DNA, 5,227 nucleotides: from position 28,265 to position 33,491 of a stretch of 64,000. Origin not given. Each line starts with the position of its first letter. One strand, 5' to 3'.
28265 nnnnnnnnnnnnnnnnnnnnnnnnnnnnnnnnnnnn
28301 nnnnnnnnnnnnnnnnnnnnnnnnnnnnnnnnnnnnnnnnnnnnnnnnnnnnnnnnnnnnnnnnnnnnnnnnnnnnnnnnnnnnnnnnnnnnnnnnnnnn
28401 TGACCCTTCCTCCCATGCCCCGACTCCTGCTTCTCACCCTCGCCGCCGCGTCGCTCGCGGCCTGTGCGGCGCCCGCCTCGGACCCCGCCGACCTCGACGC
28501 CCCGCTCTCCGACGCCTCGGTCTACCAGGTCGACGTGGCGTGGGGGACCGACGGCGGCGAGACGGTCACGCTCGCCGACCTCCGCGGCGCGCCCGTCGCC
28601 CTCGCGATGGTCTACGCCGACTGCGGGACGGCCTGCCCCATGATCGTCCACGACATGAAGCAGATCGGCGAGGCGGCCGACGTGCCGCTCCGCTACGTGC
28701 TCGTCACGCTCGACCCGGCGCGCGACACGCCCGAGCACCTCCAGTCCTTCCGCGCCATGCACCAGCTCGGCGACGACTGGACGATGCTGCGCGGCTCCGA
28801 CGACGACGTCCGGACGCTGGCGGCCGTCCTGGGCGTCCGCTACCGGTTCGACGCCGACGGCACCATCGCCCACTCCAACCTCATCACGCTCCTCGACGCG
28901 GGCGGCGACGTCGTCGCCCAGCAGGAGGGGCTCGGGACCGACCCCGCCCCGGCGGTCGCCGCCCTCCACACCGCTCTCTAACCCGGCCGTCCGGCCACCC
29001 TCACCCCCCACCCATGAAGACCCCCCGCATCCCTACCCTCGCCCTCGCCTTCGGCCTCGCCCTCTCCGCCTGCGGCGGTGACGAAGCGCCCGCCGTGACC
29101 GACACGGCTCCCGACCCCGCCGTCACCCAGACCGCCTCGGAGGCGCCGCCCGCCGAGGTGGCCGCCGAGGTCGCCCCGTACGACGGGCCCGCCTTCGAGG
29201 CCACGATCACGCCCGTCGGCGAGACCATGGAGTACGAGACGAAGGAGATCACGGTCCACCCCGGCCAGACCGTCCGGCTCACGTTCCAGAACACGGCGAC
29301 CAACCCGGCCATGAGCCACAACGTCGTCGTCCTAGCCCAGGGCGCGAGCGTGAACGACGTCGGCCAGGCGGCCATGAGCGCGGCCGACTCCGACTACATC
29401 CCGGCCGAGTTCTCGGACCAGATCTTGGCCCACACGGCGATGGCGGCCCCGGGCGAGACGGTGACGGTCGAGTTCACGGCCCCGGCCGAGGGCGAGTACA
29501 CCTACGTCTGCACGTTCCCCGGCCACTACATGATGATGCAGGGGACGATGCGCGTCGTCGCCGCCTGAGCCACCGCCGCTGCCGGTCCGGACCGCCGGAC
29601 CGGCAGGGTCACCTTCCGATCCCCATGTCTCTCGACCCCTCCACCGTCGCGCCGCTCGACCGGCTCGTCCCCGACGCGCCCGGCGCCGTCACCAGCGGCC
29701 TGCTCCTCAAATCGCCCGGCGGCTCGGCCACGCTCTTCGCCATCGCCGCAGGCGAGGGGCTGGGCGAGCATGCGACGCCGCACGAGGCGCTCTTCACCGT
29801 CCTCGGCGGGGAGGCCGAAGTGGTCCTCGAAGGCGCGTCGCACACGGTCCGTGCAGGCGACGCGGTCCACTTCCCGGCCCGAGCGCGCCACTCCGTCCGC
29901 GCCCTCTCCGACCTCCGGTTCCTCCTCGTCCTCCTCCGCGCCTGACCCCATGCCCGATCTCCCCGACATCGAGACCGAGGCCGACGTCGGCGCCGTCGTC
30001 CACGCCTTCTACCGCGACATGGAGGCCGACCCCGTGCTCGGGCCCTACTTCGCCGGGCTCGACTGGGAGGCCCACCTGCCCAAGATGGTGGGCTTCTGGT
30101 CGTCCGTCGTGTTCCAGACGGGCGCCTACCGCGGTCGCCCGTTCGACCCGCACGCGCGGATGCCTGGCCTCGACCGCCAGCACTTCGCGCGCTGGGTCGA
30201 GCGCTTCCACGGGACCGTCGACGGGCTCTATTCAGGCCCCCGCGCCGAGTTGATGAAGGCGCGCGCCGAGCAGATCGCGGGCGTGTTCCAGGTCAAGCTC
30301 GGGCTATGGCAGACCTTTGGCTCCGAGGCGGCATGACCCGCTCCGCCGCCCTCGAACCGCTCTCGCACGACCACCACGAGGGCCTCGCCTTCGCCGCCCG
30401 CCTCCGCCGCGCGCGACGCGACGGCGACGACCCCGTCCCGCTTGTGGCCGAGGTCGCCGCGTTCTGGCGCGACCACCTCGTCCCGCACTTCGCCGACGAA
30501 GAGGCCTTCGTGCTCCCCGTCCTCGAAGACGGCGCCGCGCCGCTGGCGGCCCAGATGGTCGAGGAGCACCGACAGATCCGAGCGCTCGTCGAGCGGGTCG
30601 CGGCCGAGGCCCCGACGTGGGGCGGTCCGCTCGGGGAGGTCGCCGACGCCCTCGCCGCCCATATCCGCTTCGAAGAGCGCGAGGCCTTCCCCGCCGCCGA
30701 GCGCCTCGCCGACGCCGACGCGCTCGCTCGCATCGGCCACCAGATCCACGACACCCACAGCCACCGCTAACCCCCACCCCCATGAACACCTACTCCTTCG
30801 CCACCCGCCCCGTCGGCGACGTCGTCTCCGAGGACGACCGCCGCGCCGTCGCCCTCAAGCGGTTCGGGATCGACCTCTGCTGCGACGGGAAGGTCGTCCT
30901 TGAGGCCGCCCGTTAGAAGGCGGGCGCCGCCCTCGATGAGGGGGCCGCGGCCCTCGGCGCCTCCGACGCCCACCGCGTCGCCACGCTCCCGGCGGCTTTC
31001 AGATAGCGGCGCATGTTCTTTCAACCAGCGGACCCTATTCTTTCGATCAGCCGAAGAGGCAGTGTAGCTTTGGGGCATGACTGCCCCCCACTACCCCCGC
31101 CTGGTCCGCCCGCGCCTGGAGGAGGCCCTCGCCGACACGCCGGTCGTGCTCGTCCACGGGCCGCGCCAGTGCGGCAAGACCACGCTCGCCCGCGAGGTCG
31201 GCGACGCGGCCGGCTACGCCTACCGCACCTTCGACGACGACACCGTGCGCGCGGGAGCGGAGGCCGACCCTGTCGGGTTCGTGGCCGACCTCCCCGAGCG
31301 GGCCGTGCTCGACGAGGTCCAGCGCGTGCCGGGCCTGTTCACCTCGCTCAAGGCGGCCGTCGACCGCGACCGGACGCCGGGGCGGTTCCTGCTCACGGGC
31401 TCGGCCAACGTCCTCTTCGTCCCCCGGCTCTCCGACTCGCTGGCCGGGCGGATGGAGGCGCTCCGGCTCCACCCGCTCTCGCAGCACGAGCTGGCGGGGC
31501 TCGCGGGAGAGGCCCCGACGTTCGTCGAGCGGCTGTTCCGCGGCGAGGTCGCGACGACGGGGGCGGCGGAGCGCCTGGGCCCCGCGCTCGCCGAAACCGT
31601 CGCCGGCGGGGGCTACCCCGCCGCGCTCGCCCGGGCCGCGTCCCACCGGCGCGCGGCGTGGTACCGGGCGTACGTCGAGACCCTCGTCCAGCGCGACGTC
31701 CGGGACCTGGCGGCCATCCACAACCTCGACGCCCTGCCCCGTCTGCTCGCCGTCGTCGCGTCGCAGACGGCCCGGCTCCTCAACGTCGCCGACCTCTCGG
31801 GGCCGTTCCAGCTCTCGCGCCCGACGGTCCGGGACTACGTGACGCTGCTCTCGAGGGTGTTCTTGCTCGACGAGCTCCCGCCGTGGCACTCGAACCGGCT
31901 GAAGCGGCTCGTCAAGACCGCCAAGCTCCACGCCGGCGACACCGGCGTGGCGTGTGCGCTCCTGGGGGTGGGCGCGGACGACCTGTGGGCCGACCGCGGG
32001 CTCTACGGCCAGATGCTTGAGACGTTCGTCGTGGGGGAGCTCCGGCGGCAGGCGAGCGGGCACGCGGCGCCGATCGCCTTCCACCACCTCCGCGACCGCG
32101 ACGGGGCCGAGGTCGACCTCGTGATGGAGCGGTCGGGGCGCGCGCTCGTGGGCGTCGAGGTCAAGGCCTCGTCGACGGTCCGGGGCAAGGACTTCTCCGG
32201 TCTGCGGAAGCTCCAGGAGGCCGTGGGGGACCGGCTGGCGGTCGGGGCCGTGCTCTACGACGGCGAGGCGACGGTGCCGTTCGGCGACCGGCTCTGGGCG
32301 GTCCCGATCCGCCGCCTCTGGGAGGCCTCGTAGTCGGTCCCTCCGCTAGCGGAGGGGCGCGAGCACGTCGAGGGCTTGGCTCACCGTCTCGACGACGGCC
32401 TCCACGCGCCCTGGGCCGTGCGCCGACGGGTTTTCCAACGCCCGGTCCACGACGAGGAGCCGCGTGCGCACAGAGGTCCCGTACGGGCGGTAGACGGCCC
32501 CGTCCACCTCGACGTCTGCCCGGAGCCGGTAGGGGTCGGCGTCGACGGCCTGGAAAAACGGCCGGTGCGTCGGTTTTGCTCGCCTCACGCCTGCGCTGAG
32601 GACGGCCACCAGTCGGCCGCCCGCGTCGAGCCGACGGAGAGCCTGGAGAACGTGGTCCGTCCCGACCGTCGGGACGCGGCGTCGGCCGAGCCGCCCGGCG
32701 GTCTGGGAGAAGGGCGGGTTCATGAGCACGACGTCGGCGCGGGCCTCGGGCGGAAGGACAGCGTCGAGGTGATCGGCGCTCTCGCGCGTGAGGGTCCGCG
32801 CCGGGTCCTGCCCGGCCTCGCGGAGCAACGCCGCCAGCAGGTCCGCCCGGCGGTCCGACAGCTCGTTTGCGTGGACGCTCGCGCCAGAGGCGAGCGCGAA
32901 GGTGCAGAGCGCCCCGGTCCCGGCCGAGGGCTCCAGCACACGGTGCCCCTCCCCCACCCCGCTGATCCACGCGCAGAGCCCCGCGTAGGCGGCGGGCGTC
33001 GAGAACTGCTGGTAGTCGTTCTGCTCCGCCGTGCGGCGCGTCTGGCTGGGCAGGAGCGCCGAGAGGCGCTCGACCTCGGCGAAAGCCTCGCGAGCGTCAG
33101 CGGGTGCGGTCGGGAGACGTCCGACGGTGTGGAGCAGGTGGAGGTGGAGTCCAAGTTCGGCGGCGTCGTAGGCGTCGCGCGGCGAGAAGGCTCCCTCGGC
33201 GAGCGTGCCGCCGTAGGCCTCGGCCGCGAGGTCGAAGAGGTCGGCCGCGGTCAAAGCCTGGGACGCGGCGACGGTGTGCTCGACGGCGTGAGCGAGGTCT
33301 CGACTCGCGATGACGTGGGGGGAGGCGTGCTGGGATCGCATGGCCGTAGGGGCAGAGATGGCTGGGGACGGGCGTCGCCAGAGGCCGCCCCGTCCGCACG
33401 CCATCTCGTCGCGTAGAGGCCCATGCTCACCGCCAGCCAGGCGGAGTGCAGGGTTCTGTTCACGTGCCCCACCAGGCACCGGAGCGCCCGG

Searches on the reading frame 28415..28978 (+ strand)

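Call 16: search_protein_families(library=pfam, proteins=[window:28415-28978:+], max_evalue=0.001)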
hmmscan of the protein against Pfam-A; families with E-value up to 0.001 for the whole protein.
window:28415-28978:+ (188 aa): 1 family
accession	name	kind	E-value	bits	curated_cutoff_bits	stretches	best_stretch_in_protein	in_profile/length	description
PF02630.20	SCO1-SenC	-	1.2e-17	64.6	22.8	1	47-165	10-133/134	SCO1/SenC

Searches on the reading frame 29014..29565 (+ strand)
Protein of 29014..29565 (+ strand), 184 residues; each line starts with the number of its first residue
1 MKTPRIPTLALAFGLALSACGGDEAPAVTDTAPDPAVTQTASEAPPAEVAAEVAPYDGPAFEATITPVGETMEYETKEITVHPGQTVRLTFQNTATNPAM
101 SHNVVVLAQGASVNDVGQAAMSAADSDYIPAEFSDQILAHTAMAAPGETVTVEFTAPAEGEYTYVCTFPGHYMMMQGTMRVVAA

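Call 16: search_protein_families(library=pfam, proteins=[window:29014-29565:+], max_evalue=0.001)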
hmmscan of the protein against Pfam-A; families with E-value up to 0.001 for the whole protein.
window:29014-29565:+ (184 aa): 3 families
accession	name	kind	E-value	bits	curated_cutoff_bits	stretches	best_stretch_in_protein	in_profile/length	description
PF00127.26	Copper-bind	-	4.8e-17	62.6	21.2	1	70-181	10-98/99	Copper binding proteins, plastocyanin/azurin family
PF07731.20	Cu-oxidase_2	-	2.7e-08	34.1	20.4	1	68-182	24-131/137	Multicopper oxidase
PF13473.12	Cupredoxin_1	-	8.2e-08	32.6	27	1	129-179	55-102/104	Cupredoxin-like domain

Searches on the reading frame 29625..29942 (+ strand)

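Call 16: search_protein_families(library=pfam, proteins=[window:29625-29942:+], max_evalue=0.001)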
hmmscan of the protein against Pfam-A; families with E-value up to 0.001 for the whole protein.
window:29625-29942:+ (106 aa): 2 families
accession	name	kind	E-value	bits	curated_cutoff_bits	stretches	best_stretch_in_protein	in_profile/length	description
PF07883.17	Cupin_2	-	1.6e-14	53.8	27.2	1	37-102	2-69/70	Cupin domain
PF05899.18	Cupin_3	-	0.0001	22.4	23.5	1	54-87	26-60/74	EutQ-like cupin domain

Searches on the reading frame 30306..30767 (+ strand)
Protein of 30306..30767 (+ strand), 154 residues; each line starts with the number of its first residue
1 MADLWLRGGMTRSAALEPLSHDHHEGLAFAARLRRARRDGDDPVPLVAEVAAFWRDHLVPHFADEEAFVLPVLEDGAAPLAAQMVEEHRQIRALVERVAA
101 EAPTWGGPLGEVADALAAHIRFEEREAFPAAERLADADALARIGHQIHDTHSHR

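Call 16: search_protein_families(library=pfam, proteins=[window:30306-30767:+], max_evalue=0.001)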
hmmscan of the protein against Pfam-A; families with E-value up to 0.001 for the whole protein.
window:30306-30767:+ (154 aa): 1 family
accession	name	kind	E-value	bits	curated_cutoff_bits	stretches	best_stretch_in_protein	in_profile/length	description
PF01814.28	Hemerythrin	-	1.9e-15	57.9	25.3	1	17-131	4-127/127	Hemerythrin HHE cation binding domain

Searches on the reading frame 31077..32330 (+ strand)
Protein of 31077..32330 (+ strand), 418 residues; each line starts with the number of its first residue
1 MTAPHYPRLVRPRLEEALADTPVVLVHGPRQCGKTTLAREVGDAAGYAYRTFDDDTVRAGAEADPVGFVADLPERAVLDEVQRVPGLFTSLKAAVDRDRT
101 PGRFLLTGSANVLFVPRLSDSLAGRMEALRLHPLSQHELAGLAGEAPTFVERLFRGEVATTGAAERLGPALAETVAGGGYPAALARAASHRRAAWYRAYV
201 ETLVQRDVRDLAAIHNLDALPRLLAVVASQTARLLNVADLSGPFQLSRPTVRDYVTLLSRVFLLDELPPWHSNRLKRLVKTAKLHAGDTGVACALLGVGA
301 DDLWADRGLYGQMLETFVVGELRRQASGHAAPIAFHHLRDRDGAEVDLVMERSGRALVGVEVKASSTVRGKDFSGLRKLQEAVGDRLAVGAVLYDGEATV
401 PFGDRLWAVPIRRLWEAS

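Call 16: search_protein_families(library=pfam, proteins=[window:31077-32330:+], max_evalue=0.001)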
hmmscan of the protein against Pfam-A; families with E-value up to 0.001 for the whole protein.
window:31077-32330:+ (418 aa): 3 families
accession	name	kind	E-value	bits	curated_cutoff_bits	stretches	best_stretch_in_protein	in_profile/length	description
PF13635.12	DUF4143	-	9.6e-44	149.4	28.1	1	205-365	1-160/160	Domain of unknown function (DUF4143)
PF13173.12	AAA_14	-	1.3e-24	87.1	27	1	21-139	2-128/129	AAA domain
PF13191.12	AAA_16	-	0.00028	21.9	32.6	0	14-52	16-60/167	AAA ATPase domain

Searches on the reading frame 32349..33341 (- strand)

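Call 17: search_protein_families(library=pfam, proteins=[window:32349-33341:-], max_evalue=0.001)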
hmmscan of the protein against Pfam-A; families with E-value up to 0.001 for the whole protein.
window:32349-33341:- (331 aa): 2 families
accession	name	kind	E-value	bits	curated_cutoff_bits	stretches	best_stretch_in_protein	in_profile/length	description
PF03602.21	Cons_hypoth95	-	1.1e-05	25.6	24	1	124-214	34-126/182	Conserved hypothetical protein 95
PF05175.20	MTS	-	5.3e-05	23.4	23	1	133-250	33-142/170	Methyltransferase small domain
